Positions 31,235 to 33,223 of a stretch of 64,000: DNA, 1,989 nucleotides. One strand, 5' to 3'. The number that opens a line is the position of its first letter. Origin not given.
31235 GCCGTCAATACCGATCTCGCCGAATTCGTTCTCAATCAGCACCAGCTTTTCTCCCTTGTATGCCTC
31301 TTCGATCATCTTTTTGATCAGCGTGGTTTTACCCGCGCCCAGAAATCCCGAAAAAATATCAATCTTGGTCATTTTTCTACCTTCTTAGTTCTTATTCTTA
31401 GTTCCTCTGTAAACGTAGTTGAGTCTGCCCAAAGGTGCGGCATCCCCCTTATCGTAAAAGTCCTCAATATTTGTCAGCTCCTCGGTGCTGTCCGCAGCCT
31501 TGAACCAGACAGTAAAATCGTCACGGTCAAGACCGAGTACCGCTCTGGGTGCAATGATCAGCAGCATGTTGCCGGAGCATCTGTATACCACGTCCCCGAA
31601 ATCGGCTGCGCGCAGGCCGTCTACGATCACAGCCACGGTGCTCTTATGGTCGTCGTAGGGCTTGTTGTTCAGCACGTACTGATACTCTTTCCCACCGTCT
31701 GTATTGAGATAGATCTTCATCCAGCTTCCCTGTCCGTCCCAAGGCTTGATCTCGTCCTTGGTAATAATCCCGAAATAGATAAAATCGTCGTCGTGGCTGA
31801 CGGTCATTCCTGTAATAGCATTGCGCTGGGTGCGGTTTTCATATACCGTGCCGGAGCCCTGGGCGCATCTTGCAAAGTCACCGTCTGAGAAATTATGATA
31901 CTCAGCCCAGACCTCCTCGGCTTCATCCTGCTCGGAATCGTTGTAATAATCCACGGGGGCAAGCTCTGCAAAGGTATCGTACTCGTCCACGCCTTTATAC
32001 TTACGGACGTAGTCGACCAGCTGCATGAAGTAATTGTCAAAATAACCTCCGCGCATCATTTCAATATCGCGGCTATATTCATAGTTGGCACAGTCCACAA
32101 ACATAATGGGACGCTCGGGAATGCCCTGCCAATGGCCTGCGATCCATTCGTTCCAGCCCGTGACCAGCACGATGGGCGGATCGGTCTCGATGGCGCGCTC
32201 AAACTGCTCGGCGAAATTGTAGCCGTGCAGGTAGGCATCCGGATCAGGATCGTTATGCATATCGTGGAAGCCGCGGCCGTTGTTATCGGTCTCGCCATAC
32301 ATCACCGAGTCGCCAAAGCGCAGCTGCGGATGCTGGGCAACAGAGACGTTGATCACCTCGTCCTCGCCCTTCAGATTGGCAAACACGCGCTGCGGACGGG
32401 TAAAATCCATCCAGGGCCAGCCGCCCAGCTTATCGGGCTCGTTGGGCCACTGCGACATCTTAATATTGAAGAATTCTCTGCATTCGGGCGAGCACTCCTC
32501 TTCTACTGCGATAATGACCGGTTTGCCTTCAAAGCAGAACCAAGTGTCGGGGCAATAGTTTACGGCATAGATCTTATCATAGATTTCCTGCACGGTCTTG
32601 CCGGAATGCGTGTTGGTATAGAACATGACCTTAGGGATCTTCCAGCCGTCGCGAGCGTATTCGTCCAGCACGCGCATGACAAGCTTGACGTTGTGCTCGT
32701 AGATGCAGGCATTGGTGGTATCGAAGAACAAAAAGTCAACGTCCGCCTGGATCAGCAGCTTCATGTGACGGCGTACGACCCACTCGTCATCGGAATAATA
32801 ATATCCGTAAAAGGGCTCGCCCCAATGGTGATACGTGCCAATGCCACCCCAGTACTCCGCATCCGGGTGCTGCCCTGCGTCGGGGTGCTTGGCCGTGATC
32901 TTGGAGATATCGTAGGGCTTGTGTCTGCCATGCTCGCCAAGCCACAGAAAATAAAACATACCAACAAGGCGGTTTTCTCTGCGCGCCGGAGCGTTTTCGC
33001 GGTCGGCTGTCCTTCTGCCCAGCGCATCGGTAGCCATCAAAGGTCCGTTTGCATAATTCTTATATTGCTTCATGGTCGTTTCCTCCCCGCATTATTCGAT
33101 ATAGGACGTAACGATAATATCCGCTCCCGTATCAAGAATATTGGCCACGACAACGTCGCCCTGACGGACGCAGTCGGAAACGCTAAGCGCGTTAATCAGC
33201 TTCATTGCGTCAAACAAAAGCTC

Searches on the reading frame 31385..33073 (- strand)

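Call 78: search_protein_families(library=pfam, proteins=[window:31385-33073:-], max_evalue=0.001)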
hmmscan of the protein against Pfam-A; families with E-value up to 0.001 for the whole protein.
window:31385-33073:- (562 aa): 1 family
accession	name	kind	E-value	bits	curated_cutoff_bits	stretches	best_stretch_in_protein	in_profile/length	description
PF16317.11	Glyco_hydro_99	-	2.1e-06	27.6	33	0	39-170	8-138/341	Glycosyl hydrolase family 99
